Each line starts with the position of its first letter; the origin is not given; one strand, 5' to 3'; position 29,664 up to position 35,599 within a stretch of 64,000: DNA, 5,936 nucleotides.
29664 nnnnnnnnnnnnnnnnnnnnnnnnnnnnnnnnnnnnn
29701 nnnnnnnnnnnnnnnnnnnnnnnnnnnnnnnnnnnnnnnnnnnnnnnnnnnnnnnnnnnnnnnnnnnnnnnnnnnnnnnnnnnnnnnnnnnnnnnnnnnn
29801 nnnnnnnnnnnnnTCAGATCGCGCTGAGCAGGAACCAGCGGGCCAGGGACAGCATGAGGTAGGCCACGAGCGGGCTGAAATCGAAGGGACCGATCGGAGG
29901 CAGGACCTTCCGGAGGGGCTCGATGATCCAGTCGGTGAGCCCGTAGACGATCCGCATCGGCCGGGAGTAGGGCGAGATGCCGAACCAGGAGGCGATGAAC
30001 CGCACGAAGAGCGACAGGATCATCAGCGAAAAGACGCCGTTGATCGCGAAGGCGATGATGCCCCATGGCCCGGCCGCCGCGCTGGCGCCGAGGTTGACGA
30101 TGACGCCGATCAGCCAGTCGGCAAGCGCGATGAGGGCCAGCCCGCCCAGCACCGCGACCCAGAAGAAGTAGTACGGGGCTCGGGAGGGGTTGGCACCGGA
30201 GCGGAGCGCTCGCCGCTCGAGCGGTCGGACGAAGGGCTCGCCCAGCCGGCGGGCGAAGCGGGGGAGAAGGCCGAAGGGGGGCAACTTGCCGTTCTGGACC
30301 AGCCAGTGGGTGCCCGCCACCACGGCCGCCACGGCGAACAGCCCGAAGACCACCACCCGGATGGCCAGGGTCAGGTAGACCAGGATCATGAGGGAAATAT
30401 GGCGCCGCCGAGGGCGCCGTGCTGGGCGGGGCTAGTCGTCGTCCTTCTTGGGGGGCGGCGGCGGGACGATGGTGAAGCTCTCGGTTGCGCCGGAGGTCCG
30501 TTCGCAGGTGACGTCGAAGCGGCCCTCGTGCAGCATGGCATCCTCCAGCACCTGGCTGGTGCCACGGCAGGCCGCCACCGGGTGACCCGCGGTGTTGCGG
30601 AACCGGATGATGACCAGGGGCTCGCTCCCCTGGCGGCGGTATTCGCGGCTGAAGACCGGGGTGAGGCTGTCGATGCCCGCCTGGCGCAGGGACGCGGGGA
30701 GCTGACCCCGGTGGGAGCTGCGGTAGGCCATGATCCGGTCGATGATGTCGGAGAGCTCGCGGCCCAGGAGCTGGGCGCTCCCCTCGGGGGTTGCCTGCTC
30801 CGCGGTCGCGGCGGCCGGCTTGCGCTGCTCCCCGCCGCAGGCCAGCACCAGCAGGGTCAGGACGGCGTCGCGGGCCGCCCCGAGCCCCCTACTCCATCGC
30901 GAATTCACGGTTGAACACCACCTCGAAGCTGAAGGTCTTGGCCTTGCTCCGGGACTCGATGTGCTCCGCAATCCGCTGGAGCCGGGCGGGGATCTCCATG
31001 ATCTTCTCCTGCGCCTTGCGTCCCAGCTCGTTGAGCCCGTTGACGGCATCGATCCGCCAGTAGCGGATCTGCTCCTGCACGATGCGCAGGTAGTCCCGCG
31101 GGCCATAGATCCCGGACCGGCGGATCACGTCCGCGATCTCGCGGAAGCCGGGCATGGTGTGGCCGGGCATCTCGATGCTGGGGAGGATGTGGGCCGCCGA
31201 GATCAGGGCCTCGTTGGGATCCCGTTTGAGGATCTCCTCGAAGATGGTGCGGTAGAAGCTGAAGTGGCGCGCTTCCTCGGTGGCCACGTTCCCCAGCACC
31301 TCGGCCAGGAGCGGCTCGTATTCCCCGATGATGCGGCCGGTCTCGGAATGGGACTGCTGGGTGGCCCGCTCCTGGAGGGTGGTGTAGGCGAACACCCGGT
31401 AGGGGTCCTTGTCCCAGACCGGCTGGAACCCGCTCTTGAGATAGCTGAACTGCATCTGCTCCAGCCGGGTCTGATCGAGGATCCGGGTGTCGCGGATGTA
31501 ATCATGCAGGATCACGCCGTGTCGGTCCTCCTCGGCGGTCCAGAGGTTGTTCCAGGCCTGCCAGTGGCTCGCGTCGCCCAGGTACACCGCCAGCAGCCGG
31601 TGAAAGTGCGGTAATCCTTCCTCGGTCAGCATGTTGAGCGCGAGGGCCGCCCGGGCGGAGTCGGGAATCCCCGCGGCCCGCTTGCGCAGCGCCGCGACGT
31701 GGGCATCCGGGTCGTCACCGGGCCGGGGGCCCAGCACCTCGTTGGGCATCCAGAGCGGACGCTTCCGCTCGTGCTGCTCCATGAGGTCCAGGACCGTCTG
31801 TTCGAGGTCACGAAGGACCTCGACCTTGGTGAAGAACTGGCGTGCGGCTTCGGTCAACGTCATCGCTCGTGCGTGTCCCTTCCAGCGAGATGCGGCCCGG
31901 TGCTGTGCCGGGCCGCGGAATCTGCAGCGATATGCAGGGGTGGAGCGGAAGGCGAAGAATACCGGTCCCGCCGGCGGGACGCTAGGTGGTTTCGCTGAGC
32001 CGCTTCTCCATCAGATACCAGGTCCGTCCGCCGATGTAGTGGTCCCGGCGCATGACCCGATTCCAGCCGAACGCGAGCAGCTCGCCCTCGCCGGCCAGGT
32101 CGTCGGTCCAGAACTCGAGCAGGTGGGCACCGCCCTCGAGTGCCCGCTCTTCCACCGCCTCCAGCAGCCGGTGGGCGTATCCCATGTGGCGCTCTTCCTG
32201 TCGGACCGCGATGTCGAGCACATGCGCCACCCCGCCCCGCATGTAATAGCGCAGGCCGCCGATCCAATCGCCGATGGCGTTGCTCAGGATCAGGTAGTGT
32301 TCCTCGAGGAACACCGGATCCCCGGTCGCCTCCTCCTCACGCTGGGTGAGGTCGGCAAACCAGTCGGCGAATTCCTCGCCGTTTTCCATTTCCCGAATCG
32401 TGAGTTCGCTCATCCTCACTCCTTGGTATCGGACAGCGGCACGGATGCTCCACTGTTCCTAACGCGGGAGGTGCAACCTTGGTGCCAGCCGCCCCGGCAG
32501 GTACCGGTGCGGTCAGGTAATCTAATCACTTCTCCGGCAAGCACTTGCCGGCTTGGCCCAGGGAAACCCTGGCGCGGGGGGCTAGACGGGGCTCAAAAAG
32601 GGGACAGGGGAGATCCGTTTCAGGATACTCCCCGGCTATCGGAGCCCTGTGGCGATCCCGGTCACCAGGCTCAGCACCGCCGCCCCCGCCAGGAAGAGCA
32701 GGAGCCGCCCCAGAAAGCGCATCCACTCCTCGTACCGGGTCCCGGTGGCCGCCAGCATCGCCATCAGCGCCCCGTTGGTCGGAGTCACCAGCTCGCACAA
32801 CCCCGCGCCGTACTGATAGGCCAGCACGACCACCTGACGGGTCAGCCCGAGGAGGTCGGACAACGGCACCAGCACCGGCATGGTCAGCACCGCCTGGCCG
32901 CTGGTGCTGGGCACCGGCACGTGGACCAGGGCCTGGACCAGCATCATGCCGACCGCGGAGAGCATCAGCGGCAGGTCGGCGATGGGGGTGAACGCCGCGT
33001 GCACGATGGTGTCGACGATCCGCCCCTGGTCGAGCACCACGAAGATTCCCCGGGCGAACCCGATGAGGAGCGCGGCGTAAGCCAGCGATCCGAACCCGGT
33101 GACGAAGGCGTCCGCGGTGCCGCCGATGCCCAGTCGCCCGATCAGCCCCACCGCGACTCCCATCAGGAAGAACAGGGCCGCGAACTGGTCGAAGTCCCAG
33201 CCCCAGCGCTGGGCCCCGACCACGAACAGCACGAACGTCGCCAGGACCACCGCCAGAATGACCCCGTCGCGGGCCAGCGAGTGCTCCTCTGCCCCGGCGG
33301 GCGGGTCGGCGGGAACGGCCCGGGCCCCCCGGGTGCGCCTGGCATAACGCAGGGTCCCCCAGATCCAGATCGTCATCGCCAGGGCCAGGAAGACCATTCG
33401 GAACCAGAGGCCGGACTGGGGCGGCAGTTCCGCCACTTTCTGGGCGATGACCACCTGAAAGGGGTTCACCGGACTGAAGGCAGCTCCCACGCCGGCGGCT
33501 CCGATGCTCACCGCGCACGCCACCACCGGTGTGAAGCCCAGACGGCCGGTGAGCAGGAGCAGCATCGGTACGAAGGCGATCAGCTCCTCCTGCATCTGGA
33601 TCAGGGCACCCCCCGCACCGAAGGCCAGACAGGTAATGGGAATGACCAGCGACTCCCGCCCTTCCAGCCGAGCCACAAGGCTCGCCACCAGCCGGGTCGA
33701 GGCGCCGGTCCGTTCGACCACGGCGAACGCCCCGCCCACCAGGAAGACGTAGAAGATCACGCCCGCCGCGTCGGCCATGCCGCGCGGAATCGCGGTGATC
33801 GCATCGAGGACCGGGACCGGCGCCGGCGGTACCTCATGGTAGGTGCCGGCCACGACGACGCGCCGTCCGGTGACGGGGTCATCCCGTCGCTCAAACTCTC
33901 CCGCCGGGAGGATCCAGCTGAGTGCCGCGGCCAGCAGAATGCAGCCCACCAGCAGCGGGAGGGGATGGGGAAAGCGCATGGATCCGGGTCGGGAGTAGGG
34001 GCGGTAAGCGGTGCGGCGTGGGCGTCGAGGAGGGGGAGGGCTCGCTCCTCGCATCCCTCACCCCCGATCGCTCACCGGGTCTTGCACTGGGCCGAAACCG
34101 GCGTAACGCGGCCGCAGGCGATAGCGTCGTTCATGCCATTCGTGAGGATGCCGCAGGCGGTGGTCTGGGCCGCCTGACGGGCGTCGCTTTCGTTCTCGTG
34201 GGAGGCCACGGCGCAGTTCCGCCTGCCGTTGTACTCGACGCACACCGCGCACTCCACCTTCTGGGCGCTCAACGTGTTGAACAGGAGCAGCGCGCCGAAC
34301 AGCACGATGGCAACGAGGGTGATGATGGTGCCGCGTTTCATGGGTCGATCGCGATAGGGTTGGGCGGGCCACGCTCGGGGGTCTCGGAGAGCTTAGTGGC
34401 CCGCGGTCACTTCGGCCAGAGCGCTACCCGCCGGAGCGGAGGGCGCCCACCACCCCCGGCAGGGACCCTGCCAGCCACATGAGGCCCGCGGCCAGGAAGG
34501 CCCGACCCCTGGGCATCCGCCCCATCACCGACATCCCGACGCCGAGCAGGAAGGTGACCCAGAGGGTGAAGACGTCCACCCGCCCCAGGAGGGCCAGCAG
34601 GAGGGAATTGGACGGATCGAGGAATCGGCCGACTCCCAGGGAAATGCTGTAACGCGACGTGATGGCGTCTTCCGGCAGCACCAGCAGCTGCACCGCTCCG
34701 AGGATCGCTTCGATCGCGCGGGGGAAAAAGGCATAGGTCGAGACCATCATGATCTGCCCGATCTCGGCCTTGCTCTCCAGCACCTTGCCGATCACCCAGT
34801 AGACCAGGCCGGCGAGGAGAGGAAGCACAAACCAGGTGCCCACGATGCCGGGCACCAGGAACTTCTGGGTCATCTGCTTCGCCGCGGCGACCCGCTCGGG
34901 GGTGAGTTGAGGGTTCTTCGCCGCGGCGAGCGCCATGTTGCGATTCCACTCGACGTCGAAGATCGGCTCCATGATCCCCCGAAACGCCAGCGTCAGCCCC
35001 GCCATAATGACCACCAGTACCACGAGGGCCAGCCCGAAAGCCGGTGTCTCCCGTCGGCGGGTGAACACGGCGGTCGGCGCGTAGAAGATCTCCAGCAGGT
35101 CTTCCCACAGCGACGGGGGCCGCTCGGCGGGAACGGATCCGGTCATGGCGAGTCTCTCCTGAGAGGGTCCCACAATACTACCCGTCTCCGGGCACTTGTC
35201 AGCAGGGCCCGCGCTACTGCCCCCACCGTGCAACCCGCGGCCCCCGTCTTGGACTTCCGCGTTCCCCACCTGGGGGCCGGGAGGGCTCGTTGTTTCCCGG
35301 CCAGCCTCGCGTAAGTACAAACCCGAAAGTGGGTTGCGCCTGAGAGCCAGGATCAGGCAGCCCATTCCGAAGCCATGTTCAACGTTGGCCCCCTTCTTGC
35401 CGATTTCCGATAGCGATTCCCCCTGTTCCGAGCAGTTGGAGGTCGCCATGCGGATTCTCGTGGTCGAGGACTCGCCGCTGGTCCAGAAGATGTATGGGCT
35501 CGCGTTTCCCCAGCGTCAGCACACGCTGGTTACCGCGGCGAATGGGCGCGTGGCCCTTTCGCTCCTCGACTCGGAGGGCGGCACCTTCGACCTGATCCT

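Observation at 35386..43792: Eight-gene Che7/ACF-like chemosensory operon with an embedded 671-aa HEAT-repeat protein and no motility genes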

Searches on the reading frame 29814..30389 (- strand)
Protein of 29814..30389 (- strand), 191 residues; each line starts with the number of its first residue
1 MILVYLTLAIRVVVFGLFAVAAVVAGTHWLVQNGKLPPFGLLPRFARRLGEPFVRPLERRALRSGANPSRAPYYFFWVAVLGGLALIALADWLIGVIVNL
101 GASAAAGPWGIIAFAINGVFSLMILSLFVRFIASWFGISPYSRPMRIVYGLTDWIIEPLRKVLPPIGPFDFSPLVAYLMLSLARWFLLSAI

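Call 19: search_protein_families(library=pfam, proteins=[window:29814-30389:-], max_evalue=0.001)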
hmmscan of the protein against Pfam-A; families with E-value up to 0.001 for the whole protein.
window:29814-30389:- (191 aa): 1 family
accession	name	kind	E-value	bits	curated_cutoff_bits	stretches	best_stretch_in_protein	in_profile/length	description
PF02325.22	YGGT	-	6.7e-18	65.3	27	1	119-187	3-70/70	YGGT family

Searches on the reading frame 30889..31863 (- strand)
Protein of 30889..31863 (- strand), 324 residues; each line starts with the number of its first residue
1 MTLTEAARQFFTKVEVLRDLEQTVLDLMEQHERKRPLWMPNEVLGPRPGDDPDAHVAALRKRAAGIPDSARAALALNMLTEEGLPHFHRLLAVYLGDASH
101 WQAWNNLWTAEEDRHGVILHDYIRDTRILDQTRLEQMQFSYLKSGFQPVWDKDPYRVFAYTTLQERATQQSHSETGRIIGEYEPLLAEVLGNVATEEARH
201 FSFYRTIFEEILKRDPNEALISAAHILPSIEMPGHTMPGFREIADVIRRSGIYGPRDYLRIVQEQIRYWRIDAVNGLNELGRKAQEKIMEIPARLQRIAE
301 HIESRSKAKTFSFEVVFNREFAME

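Call 19: search_protein_families(library=pfam, proteins=[window:30889-31863:-], max_evalue=0.001)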
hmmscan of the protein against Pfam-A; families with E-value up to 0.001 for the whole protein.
window:30889-31863:- (324 aa): 1 family
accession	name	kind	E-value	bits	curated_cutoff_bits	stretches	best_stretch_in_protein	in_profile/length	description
PF03405.20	FA_desaturase_2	-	2.8e-95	319.3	22.7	1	13-316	2-324/325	Fatty acid desaturase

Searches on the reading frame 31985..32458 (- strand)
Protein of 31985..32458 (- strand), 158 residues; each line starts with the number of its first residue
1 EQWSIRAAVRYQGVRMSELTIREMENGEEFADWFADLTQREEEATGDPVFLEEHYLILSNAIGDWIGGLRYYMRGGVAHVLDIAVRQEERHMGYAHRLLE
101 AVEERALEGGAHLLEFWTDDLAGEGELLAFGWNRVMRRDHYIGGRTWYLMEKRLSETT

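Call 38: search_protein_families(library=pfam, proteins=[window:31985-32458:-], max_evalue=0.00001)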
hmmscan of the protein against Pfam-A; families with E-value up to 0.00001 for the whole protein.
window:31985-32458:- (158 aa): 1 family
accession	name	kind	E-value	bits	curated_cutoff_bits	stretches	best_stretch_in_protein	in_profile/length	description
PF00583.31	Acetyltransf_1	-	8.7e-10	39.3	20.7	1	33-118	7-100/116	Acetyltransferase (GNAT) family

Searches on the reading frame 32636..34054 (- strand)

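Call 19: search_protein_families(library=pfam, proteins=[window:32636-34054:-], max_evalue=0.001)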
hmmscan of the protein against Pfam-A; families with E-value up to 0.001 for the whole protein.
window:32636-34054:- (472 aa): 3 families
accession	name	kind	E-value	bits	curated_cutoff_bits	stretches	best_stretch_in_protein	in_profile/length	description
PF03606.21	DcuC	-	2e-80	271.1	23.1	1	28-456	1-449/461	C4-dicarboxylate anaerobic carrier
PF02667.20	SCFA_trans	-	5.2e-05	22.9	27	1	346-462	337-449/453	Short chain fatty acid transporter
PF03806.19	ABG_transport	-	0.00031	19.6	27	1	318-453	332-467/502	AbgT putative transporter family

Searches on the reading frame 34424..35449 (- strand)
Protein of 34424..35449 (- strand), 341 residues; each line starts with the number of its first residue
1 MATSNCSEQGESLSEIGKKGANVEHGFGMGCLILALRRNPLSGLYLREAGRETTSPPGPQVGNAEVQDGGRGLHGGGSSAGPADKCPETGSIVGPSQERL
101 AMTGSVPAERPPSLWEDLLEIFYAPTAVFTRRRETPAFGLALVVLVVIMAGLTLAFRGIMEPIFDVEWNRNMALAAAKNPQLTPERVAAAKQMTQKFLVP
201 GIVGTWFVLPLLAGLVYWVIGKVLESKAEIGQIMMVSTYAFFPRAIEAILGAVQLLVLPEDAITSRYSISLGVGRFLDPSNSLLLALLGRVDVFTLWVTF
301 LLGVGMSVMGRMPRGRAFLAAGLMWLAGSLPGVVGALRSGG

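Call 19: search_protein_families(library=pfam, proteins=[window:34424-35449:-], max_evalue=0.001)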
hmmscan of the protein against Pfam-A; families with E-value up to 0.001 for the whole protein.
window:34424-35449:- (341 aa): 1 family
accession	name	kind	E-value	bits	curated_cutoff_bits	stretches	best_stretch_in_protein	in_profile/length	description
PF04893.22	Yip1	-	7.5e-13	49.2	28.6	1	120-329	2-167/173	Yip1 domain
